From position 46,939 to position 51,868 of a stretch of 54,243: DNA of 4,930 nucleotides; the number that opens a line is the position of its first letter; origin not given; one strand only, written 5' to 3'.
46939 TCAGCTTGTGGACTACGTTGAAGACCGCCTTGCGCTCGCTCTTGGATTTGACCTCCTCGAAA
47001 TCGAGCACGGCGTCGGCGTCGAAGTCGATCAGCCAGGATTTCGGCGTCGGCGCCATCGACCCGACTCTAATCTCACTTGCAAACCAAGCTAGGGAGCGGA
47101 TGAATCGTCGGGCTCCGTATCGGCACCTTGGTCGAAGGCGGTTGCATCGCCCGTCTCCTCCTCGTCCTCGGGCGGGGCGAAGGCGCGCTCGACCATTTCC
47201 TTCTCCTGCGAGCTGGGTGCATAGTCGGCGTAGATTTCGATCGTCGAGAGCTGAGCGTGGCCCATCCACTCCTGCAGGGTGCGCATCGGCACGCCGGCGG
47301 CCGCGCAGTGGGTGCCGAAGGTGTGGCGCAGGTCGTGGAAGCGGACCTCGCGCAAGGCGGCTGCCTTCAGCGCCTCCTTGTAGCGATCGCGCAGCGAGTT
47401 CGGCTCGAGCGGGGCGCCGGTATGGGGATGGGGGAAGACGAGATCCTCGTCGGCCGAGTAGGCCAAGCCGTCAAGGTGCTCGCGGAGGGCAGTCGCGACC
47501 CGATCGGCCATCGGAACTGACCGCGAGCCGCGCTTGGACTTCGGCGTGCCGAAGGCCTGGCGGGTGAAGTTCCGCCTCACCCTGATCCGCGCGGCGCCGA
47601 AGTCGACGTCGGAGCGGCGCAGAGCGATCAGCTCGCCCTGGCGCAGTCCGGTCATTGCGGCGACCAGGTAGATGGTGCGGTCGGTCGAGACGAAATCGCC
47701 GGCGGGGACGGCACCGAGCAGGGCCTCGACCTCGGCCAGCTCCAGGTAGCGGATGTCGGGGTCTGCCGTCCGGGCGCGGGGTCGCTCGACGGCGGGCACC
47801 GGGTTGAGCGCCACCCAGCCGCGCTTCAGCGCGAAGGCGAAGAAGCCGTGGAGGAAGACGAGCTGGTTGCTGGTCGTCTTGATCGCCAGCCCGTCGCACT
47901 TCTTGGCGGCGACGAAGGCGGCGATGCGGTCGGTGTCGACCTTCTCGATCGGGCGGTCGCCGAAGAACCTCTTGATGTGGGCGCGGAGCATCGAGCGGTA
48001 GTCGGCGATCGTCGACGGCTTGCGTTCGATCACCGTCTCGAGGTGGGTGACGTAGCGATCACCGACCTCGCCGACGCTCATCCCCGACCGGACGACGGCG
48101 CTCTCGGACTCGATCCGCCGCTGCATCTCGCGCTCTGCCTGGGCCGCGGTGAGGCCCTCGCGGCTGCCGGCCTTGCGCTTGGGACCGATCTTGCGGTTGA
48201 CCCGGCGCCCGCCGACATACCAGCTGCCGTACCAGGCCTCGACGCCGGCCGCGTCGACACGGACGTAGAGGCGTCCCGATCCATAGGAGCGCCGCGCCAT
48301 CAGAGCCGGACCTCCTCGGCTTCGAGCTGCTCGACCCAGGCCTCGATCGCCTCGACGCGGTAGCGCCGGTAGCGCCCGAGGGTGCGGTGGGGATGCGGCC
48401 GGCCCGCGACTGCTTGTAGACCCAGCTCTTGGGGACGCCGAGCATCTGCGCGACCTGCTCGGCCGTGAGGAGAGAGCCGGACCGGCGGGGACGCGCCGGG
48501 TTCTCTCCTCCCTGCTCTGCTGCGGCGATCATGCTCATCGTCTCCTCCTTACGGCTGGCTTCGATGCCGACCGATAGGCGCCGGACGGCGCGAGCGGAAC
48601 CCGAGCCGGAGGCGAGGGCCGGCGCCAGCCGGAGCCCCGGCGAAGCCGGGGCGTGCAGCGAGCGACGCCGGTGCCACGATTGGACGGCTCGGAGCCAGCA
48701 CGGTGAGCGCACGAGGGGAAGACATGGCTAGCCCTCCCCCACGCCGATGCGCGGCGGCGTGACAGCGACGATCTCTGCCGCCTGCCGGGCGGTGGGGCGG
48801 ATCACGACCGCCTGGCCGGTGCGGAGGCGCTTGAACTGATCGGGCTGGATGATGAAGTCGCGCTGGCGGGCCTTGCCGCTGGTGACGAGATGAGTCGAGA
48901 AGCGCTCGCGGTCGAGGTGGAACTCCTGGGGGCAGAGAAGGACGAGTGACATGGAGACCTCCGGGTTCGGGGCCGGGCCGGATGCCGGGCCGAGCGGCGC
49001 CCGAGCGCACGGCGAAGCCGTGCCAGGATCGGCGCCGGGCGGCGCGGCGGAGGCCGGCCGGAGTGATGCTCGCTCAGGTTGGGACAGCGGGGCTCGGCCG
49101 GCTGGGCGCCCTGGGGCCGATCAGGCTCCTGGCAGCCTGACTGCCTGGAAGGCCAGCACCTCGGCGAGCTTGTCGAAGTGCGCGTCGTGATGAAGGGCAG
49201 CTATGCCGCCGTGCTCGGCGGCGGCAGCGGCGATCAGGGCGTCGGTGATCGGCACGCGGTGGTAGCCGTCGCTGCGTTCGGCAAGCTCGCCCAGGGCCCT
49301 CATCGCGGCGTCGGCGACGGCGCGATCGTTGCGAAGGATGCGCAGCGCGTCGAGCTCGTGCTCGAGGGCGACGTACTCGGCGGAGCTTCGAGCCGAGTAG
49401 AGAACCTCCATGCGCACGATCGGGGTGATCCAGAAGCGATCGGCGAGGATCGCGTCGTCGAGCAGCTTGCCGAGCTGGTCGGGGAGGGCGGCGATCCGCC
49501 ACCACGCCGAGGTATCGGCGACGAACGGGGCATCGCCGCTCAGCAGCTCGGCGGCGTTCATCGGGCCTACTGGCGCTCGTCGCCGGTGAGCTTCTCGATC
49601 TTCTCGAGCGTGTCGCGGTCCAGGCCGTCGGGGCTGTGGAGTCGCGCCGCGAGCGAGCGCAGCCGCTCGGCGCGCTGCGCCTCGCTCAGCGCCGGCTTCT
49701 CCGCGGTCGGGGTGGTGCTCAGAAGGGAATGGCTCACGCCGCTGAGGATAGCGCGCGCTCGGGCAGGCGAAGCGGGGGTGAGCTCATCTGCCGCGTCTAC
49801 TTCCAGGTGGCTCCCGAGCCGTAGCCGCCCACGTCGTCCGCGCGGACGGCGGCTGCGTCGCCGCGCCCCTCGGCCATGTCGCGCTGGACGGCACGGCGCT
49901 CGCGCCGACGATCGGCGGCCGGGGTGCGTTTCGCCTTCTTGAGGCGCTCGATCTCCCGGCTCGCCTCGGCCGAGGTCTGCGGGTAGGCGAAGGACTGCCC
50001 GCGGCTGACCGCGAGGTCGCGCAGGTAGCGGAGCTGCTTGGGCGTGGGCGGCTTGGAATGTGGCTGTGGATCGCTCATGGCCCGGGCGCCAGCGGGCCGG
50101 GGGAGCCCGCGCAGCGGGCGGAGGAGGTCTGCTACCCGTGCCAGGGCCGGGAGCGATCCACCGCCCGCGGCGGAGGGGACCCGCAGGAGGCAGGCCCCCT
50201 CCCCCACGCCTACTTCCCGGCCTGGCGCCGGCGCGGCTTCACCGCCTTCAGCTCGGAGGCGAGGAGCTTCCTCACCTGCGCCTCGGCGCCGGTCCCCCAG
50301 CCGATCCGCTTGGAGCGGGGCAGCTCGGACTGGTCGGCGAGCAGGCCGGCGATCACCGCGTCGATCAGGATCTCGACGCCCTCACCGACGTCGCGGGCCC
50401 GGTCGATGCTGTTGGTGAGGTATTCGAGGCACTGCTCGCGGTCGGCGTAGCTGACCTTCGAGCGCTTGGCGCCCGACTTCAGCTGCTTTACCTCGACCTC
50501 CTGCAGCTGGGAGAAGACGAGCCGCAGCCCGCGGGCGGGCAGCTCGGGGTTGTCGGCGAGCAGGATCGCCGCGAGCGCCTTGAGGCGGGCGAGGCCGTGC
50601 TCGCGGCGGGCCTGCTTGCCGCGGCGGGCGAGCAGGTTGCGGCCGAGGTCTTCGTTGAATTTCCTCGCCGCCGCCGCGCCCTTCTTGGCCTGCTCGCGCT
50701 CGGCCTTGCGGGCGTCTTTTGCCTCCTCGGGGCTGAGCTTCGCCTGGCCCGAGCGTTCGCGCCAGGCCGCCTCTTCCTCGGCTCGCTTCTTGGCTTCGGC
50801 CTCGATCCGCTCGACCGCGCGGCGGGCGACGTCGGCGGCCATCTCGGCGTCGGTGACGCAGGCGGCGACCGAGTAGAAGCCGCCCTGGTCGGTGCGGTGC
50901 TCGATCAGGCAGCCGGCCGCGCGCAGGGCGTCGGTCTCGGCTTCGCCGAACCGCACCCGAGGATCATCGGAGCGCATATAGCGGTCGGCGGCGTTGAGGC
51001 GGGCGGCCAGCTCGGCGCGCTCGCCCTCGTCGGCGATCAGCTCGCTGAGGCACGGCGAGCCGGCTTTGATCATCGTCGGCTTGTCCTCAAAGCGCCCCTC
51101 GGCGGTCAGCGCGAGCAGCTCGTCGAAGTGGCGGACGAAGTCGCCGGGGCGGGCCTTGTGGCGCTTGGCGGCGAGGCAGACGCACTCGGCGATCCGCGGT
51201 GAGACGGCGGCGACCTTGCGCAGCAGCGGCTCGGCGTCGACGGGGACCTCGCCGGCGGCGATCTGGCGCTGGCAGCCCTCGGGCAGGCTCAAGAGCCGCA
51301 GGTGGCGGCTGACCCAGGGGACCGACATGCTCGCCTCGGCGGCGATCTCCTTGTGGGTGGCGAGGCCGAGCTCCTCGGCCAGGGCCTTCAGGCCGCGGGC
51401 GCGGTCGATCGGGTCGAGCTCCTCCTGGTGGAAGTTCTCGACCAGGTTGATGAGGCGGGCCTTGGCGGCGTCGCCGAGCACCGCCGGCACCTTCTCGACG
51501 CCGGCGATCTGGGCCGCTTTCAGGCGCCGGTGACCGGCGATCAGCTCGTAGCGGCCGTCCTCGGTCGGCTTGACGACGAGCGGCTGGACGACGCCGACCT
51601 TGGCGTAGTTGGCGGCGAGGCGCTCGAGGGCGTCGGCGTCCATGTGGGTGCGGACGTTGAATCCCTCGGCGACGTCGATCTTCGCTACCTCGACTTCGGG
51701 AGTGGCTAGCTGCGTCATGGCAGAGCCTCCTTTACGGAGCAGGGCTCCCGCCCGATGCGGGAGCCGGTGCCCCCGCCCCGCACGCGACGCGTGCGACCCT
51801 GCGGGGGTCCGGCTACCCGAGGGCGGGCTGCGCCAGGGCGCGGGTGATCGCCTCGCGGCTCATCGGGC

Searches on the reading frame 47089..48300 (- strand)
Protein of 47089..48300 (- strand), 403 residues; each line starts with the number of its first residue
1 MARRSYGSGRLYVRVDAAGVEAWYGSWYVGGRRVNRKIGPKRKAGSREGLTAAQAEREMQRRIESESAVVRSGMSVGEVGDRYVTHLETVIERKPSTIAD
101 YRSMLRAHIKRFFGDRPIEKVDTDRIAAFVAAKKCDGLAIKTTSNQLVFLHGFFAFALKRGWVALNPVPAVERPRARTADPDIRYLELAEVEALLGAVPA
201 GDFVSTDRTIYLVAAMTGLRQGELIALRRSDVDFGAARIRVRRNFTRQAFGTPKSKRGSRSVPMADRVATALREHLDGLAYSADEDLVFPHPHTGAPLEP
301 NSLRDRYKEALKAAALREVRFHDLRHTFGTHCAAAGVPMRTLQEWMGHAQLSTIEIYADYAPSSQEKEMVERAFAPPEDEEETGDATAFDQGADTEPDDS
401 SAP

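Call 6: search_protein_families(library=pfam, proteins=[window:47089-48300:-], max_evalue=0.01)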
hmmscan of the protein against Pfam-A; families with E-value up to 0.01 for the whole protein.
window:47089-48300:- (403 aa): 5 families
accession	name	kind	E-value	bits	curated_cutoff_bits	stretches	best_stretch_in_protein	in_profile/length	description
PF00589.27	Phage_integrase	-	2.5e-29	102.7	27.1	1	185-361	2-169/172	Phage integrase family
PF02899.23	Phage_int_SAM_1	-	3.5e-09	37.2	22.3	1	81-161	2-83/83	Phage integrase, N-terminal SAM-like domain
PF14659.12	Phage_int_SAM_3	-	0.00011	22.8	22.6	1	92-130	16-54/58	Phage integrase, N-terminal SAM-like domain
PF22022.2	Phage_int_M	-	0.0014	19.3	27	1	93-170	16-92/96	Phage integrase central domain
PF13102.12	Phage_int_SAM_5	-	0.0065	17.2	22.3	0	93-170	17-95/98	Phage integrase SAM-like domain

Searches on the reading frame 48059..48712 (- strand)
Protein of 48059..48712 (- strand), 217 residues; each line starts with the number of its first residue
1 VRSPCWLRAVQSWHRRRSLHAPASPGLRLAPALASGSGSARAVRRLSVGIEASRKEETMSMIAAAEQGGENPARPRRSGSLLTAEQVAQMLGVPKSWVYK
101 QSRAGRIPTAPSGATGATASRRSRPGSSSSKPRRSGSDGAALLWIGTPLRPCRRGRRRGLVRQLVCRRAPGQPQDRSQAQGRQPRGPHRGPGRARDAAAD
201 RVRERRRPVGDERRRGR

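Call 6: search_protein_families(library=pfam, proteins=[window:48059-48712:-], max_evalue=0.01)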
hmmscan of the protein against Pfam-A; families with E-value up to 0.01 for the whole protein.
window:48059-48712:- (217 aa): 1 family
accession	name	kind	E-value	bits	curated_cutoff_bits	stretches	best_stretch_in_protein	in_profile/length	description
PF12728.13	HTH_17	-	1.3e-06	28.9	27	1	81-110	1-30/51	Helix-turn-helix domain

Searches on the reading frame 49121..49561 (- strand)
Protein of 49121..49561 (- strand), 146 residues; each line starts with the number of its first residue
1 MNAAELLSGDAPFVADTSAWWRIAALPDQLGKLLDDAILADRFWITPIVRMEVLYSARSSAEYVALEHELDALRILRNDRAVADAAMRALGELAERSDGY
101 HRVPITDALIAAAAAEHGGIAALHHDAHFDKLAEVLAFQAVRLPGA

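Call 57: search_protein_families(library=pfam, proteins=[window:49121-49561:-], max_evalue=0.01)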
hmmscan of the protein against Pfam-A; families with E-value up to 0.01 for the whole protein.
window:49121-49561:- (146 aa): 1 family
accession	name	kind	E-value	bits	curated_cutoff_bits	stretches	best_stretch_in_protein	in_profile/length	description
PF01850.27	PIN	-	2e-11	45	23.6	1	14-134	2-119/120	PIN domain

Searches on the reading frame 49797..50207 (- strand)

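Call 57: search_protein_families(library=pfam, proteins=[window:49797-50207:-], max_evalue=0.01)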
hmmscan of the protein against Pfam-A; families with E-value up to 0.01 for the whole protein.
window:49797-50207:- (136 aa): 1 family
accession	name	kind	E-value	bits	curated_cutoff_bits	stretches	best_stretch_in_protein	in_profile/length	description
PF11272.13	DUF3072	-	0.00061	20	27.5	1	53-92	14-53/56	Protein of unknown function (DUF3072)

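Call 66: search_protein_families(library=phrogs, proteins=[window:49797-50207:-], max_evalue=0.001)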
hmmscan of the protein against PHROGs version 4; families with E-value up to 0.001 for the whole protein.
window:49797-50207:- (136 aa): 0 families

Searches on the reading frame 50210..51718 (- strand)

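Call 57: search_protein_families(library=pfam, proteins=[window:50210-51718:-], max_evalue=0.01)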
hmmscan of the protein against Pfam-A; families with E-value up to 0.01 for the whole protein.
window:50210-51718:- (502 aa): 3 families
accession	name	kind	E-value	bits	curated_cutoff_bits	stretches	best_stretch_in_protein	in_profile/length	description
PF02195.25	ParB_N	-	9.5e-18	64.5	26.3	1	18-96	14-94/95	ParB N-terminal domain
PF17762.8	HTH_ParB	-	1.4e-08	35.2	22.6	1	99-158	1-59/102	ParB HTH domain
PF01022.26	HTH_5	-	0.00083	19.6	22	1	110-143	8-39/47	Bacterial regulatory protein, arsR family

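Call 66: search_protein_families(library=phrogs, proteins=[window:50210-51718:-], max_evalue=0.001)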
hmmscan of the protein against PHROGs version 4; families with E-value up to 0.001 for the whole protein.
window:50210-51718:- (502 aa): 22 families
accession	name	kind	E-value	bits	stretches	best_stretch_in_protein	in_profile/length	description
phrog_3264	-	DNA, RNA and nucleotide metabolism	1.1e-30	108.4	1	8-356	51-274/337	ParB-like partition protein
phrog_1033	-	DNA, RNA and nucleotide metabolism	1.1e-24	88.8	1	9-162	36-195/334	ParB-like partition protein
phrog_6218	-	DNA, RNA and nucleotide metabolism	2.1e-24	87.5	1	20-155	18-154/506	ParB-like partition protein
phrog_4715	-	DNA, RNA and nucleotide metabolism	2e-23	83.6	1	21-153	161-313/630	ParB-like partition protein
phrog_26387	-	DNA, RNA and nucleotide metabolism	8.5e-09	36.2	1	25-83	27-86/252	ParB-like partition nuclease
phrog_3951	-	unknown function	1.1e-08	36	1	7-143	19-163/301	-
phrog_620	-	DNA, RNA and nucleotide metabolism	7.5e-08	33.7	1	8-98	11-98/217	ParB-like partition protein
phrog_498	-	other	1.2e-07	31.6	1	9-97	38-125/633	DNA methyltransferase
phrog_7783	-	unknown function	1.4e-07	31.6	1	27-160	23-161/634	-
phrog_723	-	DNA, RNA and nucleotide metabolism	2.1e-07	31.9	1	30-96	32-103/223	ParB-like partition protein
phrog_27290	-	unknown function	5.5e-07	29.7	1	30-70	50-90/517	-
phrog_15396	-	DNA, RNA and nucleotide metabolism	1.6e-06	29.1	1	21-83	18-75/258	ParB-like partition nuclease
phrog_15982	-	unknown function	1.7e-06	28.3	1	21-70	39-90/453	-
phrog_12047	-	DNA, RNA and nucleotide metabolism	2.7e-06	28.1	1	10-98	4-87/301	ParB-like partition nuclease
phrog_8071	-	DNA, RNA and nucleotide metabolism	5.7e-06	26.8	1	8-109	9-106/389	ParB-like partition protein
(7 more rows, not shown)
